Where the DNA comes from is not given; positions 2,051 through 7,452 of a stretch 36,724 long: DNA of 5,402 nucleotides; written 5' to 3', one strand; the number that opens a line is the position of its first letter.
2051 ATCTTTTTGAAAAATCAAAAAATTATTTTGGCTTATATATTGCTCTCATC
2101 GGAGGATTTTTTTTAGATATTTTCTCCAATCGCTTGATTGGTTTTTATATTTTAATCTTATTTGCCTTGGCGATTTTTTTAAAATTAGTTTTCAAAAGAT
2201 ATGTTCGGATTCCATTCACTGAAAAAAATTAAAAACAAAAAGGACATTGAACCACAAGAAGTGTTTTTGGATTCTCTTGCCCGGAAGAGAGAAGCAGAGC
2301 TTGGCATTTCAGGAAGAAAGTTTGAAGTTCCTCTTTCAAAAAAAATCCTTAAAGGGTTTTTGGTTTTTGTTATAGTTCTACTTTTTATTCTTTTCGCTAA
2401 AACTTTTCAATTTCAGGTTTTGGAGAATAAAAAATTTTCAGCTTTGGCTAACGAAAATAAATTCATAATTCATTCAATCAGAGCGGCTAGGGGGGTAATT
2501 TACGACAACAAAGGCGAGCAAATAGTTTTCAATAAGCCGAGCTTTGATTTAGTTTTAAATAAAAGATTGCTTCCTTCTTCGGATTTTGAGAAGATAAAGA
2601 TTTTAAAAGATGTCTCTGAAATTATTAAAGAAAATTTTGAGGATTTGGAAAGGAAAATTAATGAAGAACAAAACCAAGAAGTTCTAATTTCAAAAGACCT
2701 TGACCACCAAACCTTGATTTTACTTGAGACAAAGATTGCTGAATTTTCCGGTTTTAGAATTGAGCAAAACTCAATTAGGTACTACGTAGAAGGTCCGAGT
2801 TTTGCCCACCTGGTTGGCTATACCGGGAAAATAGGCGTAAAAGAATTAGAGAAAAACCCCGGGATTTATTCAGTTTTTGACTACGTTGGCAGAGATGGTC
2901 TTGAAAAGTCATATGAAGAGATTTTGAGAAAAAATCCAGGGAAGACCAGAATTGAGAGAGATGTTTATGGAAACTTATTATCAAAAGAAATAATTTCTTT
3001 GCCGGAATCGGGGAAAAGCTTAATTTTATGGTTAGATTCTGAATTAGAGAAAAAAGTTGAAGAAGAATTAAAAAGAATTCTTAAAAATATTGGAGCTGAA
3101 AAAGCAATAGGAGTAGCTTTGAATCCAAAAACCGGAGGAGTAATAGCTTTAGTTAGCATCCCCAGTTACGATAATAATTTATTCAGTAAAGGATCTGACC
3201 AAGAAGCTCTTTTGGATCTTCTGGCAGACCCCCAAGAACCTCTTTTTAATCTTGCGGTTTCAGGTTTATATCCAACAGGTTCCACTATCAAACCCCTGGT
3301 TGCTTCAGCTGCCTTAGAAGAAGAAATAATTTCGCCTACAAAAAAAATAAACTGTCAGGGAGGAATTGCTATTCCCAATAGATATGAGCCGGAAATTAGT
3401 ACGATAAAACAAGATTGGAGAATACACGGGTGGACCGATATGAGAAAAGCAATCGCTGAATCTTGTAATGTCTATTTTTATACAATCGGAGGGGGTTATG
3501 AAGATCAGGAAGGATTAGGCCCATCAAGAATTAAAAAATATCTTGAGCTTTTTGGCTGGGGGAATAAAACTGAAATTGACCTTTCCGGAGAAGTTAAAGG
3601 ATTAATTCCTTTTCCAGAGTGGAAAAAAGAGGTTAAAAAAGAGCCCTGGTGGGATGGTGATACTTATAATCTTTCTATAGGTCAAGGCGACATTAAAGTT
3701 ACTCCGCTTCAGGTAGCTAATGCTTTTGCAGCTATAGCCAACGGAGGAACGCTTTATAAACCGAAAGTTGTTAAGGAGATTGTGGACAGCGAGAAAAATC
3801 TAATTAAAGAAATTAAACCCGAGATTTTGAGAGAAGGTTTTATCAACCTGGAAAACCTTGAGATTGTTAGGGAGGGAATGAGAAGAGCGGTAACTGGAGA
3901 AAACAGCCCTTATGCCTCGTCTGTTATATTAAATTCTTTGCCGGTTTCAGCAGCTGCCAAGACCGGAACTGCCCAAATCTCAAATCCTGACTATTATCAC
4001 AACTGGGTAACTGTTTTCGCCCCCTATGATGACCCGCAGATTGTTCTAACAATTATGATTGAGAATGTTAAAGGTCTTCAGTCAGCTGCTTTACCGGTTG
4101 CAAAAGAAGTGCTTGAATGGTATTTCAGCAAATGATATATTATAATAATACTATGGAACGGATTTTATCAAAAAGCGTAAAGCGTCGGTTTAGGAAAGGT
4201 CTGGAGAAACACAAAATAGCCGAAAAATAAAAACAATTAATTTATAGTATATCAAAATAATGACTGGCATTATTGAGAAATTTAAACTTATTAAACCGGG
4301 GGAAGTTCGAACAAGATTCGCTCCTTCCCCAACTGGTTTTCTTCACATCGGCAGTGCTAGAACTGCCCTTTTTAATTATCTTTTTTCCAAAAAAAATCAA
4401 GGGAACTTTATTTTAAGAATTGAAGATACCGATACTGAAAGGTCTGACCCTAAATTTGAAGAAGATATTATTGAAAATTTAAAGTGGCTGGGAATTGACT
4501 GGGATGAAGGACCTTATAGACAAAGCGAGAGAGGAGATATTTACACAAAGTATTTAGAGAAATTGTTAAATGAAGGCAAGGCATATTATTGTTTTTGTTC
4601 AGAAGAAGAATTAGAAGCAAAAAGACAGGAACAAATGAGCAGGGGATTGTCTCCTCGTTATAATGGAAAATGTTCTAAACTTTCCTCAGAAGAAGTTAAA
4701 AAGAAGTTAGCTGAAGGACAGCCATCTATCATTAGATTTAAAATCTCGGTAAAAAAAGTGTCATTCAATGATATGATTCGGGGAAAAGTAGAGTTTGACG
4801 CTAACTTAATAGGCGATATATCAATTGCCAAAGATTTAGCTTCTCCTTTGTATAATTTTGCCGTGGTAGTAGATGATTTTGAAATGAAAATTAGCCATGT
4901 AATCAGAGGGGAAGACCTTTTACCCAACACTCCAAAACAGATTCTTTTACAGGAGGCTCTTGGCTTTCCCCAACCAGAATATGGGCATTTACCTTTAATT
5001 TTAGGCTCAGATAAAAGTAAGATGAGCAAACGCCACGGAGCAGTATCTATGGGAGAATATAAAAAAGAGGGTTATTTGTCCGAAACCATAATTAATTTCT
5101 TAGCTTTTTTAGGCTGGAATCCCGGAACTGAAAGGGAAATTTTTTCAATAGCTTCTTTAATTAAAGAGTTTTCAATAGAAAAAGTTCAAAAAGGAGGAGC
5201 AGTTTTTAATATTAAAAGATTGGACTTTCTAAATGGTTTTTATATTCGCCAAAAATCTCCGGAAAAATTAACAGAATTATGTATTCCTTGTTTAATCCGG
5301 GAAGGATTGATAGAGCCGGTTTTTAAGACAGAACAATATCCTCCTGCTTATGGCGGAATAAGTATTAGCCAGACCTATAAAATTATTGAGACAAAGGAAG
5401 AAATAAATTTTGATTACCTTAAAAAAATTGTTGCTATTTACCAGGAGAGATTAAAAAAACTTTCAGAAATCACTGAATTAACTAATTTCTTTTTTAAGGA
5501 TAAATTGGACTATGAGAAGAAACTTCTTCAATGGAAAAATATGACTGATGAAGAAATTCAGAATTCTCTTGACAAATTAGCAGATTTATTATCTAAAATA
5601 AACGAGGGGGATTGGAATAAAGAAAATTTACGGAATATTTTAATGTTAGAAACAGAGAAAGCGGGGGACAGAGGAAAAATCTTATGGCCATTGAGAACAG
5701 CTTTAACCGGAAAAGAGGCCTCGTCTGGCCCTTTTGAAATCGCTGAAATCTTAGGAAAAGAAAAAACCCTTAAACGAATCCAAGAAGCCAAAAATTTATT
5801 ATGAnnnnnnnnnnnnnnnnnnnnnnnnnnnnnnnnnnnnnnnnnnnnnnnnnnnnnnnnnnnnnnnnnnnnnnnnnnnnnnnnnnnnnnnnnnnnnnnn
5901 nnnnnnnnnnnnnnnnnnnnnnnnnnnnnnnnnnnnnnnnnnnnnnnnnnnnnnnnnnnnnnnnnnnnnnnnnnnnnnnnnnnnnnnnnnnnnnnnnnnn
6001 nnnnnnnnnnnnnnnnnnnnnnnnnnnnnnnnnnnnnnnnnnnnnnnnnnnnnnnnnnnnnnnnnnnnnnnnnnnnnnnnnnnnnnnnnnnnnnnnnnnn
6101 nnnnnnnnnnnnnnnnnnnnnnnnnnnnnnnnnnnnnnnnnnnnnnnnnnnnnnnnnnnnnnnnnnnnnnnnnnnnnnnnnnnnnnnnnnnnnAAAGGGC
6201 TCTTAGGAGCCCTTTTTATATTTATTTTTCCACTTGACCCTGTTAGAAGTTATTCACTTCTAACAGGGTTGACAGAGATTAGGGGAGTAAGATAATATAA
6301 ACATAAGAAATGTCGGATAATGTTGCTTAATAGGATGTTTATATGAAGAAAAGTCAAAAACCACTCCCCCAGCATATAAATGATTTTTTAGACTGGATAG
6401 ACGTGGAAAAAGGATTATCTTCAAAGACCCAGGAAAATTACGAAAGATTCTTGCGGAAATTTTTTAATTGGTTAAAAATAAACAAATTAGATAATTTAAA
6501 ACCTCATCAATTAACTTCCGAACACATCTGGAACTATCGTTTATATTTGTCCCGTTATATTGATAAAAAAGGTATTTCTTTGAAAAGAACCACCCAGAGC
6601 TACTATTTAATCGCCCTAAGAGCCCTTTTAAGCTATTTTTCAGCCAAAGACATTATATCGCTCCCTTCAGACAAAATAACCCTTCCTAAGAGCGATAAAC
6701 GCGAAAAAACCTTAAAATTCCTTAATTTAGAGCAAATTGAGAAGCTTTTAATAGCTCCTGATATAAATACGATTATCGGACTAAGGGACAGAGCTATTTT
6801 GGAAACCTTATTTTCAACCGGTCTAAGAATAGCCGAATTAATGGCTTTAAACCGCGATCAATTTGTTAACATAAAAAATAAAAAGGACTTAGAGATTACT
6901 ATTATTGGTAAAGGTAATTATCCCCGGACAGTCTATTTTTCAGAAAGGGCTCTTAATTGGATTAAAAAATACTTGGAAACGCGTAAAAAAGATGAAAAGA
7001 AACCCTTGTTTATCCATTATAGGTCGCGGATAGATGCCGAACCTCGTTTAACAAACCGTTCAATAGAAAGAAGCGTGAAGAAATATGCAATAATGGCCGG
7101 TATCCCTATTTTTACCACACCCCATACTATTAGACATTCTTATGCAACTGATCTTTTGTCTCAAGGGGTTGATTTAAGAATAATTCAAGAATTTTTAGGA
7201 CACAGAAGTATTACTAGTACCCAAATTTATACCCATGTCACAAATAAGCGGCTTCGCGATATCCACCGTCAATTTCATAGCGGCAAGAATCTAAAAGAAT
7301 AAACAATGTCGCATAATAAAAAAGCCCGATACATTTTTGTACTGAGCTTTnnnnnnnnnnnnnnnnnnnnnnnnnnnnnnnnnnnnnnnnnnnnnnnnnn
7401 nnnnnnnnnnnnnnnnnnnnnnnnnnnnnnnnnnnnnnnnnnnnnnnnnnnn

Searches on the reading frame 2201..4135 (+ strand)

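Call 41: search_protein_families(library=pfam, proteins=[window:2201-4135:+], max_evalue=0.001)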
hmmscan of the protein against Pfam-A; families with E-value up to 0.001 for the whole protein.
window:2201-4135:+ (644 aa): 2 families
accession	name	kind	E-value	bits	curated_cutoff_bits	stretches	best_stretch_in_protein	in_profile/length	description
PF00905.27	Transpeptidase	-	6.3e-63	213.2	22.1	1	304-638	3-298/299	Penicillin binding protein transpeptidase domain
PF03717.20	PBP_dimer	-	5.2e-34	118.7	24.4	1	93-262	2-178/180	Penicillin-binding Protein dimerisation domain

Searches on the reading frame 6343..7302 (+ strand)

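Call 41: search_protein_families(library=pfam, proteins=[window:6343-7302:+], max_evalue=0.001)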
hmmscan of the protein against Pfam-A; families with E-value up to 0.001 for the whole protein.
window:6343-7302:+ (319 aa): 4 families
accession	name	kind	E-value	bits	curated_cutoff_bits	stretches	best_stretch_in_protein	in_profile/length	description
PF00589.27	Phage_integrase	-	2.2e-36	125.7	27.1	1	125-302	1-171/172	Phage integrase family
PF02899.23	Phage_int_SAM_1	-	2.8e-09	37.5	22.3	1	12-98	1-78/83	Phage integrase, N-terminal SAM-like domain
PF13495.12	Phage_int_SAM_4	-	1.5e-05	25.8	27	1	19-101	9-80/85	Phage integrase, N-terminal SAM-like domain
PF13102.12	Phage_int_SAM_5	-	0.00015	22.5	22.3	1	23-106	14-89/98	Phage integrase SAM-like domain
